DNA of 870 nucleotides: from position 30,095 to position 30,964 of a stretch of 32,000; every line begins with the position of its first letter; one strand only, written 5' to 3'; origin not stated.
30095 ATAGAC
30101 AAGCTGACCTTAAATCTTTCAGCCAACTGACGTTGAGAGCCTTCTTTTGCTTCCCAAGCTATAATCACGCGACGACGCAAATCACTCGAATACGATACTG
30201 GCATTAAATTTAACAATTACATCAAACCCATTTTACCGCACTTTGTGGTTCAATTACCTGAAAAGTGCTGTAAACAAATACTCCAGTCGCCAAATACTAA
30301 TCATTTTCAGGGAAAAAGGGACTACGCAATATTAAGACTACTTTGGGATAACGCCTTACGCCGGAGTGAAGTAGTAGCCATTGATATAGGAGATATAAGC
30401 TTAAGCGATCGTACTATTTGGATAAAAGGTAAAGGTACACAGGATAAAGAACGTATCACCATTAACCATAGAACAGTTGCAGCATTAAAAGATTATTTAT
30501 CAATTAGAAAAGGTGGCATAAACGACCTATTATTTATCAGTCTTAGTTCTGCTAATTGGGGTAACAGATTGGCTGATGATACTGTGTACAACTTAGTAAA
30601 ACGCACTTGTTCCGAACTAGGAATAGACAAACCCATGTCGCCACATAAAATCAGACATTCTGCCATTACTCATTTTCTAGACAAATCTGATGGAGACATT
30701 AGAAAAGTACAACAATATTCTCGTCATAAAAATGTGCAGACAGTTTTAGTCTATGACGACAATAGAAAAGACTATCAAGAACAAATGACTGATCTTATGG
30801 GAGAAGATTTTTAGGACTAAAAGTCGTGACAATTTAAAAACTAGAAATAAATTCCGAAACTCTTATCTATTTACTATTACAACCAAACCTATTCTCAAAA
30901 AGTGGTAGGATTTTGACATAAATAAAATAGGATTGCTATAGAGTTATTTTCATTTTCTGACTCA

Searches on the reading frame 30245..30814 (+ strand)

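Call 28: search_protein_families(library=pfam, proteins=[window:30245-30814:+], max_evalue=0.01)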
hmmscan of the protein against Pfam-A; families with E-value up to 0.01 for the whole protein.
window:30245-30814:+ (189 aa): 1 family
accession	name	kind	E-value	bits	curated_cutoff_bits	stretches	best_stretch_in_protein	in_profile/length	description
PF00589.27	Phage_integrase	-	1e-28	100.7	27.1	1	5-174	4-169/172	Phage integrase family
